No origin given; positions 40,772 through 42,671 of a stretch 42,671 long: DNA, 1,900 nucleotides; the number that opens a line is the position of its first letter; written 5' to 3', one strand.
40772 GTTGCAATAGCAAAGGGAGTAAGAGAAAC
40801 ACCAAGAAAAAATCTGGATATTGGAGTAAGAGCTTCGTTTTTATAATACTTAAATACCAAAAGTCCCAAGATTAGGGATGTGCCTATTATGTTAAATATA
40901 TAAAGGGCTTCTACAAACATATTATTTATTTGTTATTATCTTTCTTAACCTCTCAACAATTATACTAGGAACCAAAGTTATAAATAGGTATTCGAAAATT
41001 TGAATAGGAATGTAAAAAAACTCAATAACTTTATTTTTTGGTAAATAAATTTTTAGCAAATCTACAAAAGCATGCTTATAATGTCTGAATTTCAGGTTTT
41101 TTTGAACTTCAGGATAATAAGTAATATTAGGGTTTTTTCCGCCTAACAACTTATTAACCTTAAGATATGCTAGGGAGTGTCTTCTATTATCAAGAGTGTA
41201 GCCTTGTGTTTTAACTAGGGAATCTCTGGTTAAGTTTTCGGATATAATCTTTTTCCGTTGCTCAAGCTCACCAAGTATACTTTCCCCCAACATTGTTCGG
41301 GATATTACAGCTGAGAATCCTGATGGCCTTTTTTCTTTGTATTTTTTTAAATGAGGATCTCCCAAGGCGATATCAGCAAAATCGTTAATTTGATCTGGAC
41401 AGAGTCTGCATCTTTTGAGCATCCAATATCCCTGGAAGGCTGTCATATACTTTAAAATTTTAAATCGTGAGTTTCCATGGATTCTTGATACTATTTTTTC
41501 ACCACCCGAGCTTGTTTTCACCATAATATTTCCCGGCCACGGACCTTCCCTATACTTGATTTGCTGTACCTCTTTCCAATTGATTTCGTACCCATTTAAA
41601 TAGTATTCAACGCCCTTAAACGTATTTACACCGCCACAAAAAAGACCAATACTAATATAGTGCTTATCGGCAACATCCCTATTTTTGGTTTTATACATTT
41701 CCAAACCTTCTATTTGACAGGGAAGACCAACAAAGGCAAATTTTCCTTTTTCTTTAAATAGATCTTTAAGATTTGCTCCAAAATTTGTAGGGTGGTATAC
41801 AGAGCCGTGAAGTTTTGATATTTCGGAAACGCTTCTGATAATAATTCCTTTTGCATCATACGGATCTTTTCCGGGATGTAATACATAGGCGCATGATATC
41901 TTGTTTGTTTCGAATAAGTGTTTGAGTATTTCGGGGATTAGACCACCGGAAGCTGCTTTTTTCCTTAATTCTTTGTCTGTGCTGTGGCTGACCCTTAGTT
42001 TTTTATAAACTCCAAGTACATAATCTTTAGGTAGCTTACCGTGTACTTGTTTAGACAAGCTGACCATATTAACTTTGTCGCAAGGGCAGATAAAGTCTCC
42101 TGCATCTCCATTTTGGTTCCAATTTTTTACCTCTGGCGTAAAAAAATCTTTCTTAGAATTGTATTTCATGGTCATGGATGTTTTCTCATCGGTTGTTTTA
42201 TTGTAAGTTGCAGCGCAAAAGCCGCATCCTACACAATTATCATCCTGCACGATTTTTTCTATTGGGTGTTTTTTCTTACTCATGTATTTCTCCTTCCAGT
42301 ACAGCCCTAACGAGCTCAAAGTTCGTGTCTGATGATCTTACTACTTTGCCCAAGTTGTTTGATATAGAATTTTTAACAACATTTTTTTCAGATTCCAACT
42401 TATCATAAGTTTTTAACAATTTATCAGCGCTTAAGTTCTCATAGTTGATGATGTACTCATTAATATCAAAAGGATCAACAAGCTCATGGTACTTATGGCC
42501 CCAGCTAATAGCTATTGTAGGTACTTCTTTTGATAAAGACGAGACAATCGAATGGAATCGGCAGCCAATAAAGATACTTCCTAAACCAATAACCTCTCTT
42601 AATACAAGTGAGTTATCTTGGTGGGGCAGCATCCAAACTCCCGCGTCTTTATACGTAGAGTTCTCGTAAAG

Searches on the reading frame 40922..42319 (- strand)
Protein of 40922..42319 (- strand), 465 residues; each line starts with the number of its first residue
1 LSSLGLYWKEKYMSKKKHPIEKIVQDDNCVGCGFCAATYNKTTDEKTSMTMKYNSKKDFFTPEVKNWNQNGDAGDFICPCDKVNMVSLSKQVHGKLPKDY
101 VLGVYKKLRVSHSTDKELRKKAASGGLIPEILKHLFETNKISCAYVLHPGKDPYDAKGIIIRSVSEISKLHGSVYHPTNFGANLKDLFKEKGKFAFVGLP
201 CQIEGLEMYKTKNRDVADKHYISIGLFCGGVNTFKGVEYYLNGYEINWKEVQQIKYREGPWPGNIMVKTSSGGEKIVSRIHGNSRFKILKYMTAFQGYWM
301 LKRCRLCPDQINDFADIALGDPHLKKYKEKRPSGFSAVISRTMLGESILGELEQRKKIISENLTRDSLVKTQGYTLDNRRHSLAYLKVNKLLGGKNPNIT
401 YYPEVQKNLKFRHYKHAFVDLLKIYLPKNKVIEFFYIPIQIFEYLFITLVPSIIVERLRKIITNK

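Call 6: search_protein_families(library=pfam, proteins=[window:40922-42319:-], max_evalue=0.001)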
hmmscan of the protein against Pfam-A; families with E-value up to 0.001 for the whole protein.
window:40922-42319:- (465 aa): 2 families
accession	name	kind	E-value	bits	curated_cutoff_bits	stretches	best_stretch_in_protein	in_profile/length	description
PF04432.18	FrhB_FdhB_C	-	9.9e-29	100.6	23.3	1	193-363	3-147/150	Coenzyme F420 hydrogenase/dehydrogenase, beta subunit C terminus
PF04422.18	FrhB_FdhB_N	-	2.8e-14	53.4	22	1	112-180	5-73/78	Coenzyme F420 hydrogenase/dehydrogenase, beta subunit N-term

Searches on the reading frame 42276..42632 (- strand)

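Call 6: search_protein_families(library=pfam, proteins=[window:42276-42632:-], max_evalue=0.001)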
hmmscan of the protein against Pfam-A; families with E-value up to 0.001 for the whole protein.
window:42276-42632:- (118 aa): 1 family
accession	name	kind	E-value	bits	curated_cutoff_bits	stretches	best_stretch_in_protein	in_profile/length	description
PF04230.19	PS_pyruv_trans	-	0.00012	22.6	25.3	1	13-46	247-280/280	Polysaccharide pyruvyl transferase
